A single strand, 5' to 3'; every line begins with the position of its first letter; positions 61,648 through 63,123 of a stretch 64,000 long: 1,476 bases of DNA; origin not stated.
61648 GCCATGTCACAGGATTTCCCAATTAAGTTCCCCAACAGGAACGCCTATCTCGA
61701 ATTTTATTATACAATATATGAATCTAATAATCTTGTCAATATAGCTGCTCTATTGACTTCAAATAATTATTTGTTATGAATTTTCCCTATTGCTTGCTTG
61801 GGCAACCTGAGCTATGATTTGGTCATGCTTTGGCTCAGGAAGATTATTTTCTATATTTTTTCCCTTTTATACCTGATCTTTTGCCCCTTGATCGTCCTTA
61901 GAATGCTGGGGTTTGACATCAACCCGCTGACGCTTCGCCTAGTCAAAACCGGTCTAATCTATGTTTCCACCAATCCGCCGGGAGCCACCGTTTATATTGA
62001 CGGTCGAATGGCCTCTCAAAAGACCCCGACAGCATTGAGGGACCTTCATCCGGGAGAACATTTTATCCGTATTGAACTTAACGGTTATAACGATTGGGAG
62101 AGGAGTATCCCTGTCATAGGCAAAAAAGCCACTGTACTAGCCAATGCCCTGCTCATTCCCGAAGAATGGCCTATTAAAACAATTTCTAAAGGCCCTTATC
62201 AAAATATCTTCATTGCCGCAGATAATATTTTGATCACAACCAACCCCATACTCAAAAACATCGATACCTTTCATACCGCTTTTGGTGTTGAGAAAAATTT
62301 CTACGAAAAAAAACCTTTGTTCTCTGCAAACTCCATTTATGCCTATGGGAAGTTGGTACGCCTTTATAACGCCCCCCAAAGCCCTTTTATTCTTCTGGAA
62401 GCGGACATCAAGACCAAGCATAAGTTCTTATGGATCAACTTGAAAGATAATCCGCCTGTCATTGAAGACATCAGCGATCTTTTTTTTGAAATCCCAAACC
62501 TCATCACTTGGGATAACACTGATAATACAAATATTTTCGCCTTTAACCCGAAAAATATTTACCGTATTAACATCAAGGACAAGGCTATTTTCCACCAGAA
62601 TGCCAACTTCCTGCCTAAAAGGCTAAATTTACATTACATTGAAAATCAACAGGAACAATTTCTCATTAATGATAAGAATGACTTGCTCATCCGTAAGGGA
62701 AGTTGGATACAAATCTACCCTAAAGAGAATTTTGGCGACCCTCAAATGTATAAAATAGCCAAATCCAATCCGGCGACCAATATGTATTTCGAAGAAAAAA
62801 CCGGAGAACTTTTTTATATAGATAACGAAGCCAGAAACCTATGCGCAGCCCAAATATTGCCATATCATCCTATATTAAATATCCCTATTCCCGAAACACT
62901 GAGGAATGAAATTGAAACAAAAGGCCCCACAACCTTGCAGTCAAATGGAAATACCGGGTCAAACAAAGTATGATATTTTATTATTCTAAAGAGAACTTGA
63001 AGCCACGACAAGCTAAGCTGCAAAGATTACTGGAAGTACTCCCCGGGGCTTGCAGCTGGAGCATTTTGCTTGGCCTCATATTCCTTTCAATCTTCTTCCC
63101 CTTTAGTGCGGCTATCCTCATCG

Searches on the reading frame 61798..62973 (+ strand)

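Call 69: search_protein_families(library=pfam, proteins=[window:61798-62973:+])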
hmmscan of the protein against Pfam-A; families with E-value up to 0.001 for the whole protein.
window:61798-62973:+ (391 aa): 1 family
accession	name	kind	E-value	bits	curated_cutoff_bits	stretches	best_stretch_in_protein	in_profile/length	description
PF08308.17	PEGA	-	9e-15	54.8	20.8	1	52-111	2-60/71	PEGA domain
